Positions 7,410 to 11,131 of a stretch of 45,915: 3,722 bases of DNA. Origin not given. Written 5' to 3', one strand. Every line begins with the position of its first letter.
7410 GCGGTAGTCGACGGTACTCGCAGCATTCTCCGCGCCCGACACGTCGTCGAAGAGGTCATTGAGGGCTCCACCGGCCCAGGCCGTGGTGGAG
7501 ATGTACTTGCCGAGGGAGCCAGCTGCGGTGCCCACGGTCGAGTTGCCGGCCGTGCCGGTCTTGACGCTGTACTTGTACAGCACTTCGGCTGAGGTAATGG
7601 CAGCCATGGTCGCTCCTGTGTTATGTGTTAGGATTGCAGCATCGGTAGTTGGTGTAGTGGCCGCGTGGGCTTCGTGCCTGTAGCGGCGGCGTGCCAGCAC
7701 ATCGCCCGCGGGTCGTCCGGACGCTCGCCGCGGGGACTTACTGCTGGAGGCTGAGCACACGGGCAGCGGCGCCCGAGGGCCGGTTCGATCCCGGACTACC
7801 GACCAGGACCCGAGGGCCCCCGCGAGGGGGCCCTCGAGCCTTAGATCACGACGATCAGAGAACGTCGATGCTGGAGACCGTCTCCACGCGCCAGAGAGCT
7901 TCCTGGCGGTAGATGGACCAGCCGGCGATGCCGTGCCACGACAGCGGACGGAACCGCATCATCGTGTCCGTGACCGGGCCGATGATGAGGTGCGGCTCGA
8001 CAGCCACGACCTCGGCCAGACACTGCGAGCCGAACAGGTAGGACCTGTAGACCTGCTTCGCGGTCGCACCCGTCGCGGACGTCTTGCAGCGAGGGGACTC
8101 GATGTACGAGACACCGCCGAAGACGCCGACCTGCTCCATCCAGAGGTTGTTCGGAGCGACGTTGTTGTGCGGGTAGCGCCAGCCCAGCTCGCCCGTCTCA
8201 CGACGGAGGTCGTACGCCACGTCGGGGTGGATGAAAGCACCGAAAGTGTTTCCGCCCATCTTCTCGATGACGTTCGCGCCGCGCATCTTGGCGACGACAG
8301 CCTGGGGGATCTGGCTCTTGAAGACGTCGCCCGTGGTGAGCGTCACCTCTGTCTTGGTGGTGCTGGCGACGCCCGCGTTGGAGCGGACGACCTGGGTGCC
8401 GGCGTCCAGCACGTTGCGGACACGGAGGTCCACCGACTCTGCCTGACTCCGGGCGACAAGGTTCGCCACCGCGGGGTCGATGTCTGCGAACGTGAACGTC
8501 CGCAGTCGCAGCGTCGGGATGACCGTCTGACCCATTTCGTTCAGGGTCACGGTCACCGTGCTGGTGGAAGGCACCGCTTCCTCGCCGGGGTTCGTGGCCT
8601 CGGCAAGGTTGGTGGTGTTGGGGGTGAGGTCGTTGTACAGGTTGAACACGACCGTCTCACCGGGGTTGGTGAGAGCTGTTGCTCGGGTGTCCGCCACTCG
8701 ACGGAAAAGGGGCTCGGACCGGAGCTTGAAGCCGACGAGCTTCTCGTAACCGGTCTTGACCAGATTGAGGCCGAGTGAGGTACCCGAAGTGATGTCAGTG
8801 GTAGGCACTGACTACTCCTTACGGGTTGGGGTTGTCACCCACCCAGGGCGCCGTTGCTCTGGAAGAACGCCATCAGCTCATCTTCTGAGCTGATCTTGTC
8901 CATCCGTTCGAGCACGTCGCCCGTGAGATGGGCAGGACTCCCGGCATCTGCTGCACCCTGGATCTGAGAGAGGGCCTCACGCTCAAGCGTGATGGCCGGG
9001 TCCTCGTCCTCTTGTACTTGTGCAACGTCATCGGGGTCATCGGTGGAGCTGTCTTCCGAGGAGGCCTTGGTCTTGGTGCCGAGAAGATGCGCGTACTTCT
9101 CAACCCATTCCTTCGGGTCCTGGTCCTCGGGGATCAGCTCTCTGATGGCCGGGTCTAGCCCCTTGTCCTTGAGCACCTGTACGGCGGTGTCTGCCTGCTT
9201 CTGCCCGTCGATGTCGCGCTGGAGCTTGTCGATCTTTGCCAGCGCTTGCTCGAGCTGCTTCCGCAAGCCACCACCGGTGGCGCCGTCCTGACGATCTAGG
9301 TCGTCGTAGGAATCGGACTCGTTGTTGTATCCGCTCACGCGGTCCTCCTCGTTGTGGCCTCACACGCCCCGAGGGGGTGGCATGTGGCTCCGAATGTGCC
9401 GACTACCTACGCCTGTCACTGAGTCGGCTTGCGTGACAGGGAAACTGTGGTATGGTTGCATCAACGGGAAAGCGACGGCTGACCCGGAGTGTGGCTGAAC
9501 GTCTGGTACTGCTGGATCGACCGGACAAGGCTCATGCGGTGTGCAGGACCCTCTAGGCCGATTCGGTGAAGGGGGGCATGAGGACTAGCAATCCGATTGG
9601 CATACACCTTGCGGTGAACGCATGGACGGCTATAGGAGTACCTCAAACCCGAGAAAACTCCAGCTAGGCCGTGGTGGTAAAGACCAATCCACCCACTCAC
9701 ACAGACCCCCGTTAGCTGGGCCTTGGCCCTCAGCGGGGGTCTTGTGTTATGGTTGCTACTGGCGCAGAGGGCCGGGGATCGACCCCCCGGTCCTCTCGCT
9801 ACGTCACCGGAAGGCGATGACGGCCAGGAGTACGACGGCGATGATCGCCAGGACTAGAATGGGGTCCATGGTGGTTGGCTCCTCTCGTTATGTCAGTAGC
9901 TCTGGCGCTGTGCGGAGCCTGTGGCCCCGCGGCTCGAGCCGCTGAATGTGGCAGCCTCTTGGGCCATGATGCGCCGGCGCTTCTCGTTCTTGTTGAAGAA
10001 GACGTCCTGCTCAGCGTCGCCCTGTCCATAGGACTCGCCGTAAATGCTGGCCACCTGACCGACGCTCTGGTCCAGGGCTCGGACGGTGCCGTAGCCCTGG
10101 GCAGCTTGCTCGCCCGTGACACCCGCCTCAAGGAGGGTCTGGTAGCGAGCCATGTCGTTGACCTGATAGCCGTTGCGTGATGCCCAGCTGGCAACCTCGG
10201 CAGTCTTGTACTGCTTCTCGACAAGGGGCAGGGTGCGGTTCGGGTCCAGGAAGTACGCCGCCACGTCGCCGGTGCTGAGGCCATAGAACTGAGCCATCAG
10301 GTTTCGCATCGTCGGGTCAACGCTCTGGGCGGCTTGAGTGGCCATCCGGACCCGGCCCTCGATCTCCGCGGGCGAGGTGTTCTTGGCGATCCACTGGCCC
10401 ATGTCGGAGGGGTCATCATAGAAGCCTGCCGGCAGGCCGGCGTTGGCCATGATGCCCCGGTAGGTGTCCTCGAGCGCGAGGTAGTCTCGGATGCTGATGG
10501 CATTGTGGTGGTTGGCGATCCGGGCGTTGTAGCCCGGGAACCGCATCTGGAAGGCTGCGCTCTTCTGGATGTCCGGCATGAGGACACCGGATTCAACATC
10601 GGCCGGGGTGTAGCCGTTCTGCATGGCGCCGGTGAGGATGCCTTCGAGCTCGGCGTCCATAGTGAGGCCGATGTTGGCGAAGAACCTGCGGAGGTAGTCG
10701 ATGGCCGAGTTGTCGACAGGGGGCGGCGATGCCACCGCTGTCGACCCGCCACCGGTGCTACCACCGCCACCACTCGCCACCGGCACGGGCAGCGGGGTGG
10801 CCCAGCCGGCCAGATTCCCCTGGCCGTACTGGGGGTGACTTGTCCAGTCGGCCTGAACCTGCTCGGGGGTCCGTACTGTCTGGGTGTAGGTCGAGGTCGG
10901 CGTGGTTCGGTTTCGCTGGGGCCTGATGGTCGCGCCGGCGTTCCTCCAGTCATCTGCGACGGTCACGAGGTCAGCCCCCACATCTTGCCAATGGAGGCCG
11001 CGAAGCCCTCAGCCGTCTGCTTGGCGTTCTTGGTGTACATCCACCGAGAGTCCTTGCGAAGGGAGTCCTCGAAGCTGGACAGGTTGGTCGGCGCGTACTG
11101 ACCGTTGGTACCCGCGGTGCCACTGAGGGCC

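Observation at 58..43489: A 13-nt motif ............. recurs at least 13 times, mostly in non-coding gaps: phage promoter set or operator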

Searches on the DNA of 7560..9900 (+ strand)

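Call 81: search_rna_families(source=window, start=7560, end=9900, threshold=evalue, max_evalue=1, show_alignments=3)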
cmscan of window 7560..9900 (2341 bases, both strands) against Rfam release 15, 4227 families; matches with E-value up to 1: 1.
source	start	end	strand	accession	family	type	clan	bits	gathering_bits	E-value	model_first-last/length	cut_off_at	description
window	9468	9703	+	RF01745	manA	Cis-reg;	-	37.5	55.2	1.6e-07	1-192/192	no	manA RNA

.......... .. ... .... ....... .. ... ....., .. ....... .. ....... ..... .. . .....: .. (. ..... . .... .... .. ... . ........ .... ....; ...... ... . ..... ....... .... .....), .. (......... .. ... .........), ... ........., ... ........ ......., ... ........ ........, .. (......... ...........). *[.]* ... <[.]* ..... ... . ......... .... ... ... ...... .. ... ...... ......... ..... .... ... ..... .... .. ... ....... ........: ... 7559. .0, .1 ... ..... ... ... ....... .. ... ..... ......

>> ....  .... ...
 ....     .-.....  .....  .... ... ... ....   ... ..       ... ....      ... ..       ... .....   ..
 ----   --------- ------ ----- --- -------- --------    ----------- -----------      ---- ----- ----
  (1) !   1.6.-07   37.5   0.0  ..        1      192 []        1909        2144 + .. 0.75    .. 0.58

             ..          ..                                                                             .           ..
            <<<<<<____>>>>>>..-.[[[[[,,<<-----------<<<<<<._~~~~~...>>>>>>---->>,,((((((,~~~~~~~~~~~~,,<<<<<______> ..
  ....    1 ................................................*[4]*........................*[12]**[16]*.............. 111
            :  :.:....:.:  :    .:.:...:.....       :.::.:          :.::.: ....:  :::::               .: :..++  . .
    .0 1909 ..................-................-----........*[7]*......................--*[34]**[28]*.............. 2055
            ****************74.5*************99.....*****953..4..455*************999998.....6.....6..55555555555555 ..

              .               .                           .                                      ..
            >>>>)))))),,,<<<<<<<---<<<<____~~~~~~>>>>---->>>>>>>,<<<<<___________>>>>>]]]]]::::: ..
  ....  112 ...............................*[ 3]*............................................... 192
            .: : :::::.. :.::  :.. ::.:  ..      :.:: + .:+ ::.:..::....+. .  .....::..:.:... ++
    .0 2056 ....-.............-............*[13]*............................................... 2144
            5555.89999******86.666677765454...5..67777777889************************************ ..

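Call 83: search_dna_similar(query=window:9440-9760:+, collection=phages, mode=distant, max_evalue=0.01, max_rows=15)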
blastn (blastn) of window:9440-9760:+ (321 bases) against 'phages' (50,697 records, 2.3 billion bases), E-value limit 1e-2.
Records with a match: 1; places in all: 1; records where one place covers at least 80% of the query: 0.
Best place of each record, by identity: 60-80% 1.
By first word of the organism name: Rhodococcus 1.
By host as written in the record: Rhodococcus equi NRRL B-16538 1.
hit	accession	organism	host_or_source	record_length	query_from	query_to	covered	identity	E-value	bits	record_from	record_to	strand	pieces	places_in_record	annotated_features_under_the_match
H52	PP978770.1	Rhodococcus phage Francesca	Rhodococcus equi NRRL B-16538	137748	217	278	19%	79.0%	6e-4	51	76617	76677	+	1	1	110: tRNA-Lys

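Call 84: search_dna_similar(query=window:7615-7860:+, collection=phages, mode=distant, max_evalue=0.01, max_rows=15)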
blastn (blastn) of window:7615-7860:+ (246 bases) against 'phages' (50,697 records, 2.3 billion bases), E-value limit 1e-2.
No match.
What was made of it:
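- Tried and rejected: BLAST of the two RNA genes gave only a 62-nt match to a Rhodococcus phage tRNA-Lys (E = 6e-4) for one, and nothing for the other (calls 83, 84).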

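Call 91: search_rna_families(source=L082, start=7150, end=9400, threshold=evalue, max_evalue=1)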
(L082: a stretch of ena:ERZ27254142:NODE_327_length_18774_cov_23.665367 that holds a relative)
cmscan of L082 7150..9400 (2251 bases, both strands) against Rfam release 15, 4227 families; matches with E-value up to 1: 3.
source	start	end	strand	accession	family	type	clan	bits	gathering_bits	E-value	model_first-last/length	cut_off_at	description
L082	7382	7618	-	RF01745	manA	Cis-reg;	-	37.4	55.2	1.6e-07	1-192/192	no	manA RNA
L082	7198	7255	+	RF02880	MH_s15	Gene; sRNA;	-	22.4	123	0.0058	2-60/277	no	Mesorhizobail RNA 15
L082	7214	7245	-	RF02346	ar35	Gene; sRNA;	-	19.1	45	0.97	108-139/144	no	Alphaproteobacterial sRNA ar35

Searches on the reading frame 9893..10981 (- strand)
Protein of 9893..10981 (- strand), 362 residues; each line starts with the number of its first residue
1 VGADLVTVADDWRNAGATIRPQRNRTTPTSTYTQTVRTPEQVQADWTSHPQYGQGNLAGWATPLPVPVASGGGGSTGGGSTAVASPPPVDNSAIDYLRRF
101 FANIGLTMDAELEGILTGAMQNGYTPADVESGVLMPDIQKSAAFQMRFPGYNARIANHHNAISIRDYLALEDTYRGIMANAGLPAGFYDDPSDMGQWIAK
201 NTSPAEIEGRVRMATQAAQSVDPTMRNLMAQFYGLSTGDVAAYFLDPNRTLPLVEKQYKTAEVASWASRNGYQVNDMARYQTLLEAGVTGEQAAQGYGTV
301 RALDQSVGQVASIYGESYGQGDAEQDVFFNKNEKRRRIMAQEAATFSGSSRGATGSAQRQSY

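Call 68: search_protein_families(library=phrogs, proteins=[window:9893-10981:-], max_evalue=0.001)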
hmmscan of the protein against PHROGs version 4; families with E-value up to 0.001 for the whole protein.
window:9893-10981:- (362 aa): 1 family
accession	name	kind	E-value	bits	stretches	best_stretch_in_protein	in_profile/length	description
phrog_8424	-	unknown function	8.8e-60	204.3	1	86-359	120-387/392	-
